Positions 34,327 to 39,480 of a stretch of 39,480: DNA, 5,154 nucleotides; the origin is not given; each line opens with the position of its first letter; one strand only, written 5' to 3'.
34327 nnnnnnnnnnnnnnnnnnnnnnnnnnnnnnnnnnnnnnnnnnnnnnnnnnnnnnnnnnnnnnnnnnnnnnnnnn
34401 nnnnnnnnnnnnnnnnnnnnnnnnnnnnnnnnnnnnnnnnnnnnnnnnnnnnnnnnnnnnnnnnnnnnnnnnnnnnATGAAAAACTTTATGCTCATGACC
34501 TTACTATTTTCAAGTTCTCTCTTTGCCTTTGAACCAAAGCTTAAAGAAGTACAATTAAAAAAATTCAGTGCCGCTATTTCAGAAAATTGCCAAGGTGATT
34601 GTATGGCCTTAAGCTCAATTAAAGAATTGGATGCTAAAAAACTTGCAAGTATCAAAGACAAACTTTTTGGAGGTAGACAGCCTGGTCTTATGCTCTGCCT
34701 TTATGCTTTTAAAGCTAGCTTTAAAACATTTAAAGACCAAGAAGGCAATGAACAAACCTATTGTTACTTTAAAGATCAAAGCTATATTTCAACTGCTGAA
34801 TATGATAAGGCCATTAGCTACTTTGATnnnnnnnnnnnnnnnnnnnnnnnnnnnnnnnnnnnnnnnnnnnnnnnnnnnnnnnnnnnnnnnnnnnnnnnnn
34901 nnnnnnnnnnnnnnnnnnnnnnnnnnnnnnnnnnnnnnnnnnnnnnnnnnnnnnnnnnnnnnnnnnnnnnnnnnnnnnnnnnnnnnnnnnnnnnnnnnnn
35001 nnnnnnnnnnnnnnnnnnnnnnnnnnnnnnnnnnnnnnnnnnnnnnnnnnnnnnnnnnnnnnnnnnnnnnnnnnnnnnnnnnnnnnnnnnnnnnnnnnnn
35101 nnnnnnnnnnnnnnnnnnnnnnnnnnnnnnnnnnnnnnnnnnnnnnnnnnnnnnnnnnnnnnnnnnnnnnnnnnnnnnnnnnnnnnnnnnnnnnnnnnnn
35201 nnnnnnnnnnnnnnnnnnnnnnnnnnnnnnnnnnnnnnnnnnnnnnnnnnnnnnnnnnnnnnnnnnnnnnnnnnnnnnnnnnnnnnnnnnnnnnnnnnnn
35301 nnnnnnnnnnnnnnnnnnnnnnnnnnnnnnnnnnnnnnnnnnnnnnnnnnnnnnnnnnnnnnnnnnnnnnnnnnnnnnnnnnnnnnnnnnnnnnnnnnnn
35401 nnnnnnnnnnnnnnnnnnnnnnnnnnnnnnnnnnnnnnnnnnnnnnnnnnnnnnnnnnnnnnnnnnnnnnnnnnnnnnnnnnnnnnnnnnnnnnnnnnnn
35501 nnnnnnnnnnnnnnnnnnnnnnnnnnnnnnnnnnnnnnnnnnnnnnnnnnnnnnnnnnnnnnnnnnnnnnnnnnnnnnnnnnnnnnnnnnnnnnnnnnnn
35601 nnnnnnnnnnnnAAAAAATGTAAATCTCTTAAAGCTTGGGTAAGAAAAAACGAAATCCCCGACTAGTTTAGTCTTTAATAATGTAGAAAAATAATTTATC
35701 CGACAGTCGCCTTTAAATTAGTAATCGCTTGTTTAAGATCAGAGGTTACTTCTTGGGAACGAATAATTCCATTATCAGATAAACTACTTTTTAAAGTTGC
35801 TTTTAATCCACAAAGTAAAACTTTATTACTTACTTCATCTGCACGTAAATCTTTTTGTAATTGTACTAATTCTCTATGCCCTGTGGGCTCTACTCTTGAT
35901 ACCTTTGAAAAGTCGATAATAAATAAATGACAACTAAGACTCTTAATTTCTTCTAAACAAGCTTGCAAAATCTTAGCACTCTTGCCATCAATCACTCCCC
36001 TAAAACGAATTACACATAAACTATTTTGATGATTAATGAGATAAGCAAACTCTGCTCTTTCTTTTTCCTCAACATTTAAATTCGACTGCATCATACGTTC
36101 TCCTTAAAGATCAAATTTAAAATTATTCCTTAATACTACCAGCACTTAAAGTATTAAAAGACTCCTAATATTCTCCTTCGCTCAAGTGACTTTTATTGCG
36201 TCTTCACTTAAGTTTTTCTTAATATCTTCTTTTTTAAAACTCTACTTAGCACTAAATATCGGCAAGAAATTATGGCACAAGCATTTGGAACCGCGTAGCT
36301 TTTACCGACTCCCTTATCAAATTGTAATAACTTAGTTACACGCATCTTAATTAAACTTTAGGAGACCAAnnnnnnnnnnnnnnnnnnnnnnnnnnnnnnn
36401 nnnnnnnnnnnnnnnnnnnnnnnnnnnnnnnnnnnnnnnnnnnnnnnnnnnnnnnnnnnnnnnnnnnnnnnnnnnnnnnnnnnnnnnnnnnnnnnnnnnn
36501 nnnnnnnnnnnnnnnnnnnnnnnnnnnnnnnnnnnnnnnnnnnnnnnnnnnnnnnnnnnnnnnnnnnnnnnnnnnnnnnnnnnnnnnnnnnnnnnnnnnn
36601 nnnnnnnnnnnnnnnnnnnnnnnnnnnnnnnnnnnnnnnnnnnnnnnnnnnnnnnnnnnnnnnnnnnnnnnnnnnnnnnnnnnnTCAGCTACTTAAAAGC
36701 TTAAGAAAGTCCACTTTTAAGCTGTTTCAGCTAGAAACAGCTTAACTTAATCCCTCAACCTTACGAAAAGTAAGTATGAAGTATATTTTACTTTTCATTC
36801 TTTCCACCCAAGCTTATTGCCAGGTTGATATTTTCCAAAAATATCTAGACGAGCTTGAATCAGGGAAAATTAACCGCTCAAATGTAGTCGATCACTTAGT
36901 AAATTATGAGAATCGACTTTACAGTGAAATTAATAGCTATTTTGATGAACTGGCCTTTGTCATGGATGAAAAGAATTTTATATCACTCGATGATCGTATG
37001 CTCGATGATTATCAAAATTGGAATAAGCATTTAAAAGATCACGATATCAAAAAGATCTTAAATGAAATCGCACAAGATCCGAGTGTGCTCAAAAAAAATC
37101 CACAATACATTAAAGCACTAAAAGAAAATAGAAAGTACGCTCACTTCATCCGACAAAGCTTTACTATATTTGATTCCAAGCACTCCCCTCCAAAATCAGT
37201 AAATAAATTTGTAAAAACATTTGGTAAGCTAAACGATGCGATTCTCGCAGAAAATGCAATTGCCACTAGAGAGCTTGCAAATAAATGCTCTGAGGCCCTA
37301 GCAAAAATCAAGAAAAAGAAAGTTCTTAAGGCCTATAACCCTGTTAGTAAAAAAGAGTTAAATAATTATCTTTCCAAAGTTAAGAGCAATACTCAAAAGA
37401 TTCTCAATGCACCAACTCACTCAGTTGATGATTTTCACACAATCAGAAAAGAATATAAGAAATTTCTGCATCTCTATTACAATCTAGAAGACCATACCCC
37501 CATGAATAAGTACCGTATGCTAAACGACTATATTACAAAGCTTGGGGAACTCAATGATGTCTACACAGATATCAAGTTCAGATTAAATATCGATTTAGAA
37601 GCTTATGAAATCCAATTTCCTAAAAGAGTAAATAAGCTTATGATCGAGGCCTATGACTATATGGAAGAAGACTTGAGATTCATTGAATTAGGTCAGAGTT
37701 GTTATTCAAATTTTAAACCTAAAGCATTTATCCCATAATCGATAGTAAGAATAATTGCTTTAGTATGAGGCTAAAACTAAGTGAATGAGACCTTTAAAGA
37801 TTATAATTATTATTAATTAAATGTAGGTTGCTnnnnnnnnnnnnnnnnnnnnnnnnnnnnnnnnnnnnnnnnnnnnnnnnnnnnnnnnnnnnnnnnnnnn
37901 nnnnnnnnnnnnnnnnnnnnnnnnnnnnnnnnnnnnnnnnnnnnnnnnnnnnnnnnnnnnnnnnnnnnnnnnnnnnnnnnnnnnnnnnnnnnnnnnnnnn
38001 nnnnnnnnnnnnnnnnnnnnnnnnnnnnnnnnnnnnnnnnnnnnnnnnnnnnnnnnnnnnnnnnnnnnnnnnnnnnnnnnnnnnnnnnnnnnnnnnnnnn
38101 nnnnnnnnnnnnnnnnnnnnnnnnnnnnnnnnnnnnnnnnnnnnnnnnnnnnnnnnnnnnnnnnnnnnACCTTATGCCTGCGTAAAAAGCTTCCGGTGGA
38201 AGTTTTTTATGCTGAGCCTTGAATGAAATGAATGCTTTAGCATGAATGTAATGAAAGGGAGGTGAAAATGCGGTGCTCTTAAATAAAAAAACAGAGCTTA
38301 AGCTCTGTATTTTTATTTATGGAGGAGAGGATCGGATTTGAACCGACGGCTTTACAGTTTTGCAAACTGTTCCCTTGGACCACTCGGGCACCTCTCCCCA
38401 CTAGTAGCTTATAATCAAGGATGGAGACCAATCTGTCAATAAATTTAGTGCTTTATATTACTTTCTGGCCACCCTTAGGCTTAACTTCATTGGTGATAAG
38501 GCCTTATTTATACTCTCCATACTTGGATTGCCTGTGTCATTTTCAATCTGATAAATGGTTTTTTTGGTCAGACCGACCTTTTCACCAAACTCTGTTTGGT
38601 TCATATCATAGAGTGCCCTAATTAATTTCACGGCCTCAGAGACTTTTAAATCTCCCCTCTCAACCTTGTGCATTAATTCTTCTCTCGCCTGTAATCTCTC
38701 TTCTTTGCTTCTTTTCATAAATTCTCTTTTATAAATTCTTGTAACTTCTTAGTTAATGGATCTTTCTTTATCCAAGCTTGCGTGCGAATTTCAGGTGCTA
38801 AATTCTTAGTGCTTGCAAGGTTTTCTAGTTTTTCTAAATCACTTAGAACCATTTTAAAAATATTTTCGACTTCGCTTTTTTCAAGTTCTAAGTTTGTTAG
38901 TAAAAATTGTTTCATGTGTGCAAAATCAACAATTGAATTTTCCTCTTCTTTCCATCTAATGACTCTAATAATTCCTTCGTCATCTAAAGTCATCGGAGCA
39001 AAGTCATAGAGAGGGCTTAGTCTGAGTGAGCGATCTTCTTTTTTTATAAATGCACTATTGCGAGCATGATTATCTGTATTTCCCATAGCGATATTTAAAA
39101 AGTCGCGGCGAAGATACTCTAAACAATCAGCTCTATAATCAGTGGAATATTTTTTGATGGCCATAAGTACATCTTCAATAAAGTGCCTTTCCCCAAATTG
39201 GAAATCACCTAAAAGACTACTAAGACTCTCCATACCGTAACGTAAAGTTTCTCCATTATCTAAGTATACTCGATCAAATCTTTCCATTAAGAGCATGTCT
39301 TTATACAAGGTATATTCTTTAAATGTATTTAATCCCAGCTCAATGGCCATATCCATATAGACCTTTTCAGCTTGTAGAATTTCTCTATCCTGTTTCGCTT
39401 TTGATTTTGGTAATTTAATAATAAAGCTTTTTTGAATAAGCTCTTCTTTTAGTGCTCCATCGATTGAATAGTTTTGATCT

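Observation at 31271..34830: Histidine kinase with a plant-ethylene-receptor-type copper/ethylene-binding domain, in an operon with a secreted papain-like peptidase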

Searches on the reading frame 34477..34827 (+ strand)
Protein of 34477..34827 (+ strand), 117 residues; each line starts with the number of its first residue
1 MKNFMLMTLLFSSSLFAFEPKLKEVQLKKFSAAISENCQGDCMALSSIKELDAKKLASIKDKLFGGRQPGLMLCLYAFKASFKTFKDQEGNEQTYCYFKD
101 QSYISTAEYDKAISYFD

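Call 3: search_protein_families(library=pfam, proteins=[window:34477-34827:+], max_evalue=0.1)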
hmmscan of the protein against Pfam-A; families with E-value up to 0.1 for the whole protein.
window:34477-34827:+ (117 aa): 0 families

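Call 4: search_protein_families(library=ncbifam, proteins=[window:34477-34827:+], max_evalue=0.1)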
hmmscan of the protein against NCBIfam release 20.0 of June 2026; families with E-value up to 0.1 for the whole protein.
window:34477-34827:+ (117 aa): 0 families

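Call 56: search_protein_families(library=phrogs, proteins=[window:34477-34827:+], max_evalue=0.01)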
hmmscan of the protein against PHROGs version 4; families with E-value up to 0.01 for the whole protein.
window:34477-34827:+ (117 aa): 0 families

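Call 79: search_protein_families(library=pfam, alignment_id=A5, max_evalue=1)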
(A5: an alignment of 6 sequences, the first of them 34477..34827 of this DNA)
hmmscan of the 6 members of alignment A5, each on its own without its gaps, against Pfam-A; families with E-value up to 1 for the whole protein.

A. member 1, window:34477-34827:+ (117 aa): 0 families

B. families by the number of members that match (of 6 scanned): 2 families
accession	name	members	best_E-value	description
PF22648.2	SET7_N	1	0.13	Histone H3 K4-specific methyltransferase SET7 N-terminal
PF14116.11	YyzF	1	0.3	YyzF-like protein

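Call 80: search_solved_structures(query=A5, max_evalue=10)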
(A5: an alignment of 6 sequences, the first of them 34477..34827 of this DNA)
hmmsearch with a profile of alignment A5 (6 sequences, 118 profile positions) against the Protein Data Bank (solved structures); distinct sequences matched with E-value up to 10: 0.

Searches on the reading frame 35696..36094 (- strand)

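Call 3: search_protein_families(library=pfam, proteins=[window:35696-36094:-], max_evalue=0.1)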
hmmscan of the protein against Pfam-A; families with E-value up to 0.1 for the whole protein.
window:35696-36094:- (132 aa): 2 families
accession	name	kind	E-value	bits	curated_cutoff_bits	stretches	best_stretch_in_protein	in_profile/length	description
PF01740.26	STAS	-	1.8e-07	31.3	22.6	1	20-123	4-106/106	STAS domain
PF25368.1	PUB10_N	-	0.064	14.3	32.6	1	41-128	12-99/124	PUB10-like, N-terminal domain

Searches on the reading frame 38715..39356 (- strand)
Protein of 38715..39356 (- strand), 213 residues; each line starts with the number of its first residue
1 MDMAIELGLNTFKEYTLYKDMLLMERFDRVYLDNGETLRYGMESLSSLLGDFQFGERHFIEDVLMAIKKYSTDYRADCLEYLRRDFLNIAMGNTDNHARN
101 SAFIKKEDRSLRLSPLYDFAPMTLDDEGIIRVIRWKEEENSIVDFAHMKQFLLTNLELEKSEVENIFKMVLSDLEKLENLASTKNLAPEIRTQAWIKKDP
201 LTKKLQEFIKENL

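Call 65: search_protein_families(library=pfam, proteins=[window:38715-39356:-], max_evalue=0.00001)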
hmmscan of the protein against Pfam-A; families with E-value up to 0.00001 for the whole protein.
window:38715-39356:- (213 aa): 1 family
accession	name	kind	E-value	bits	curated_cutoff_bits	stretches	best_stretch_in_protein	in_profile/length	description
PF07804.18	HipA_C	-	1.7e-24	87.1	30.5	1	1-174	42-209/213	HipA-like C-terminal domain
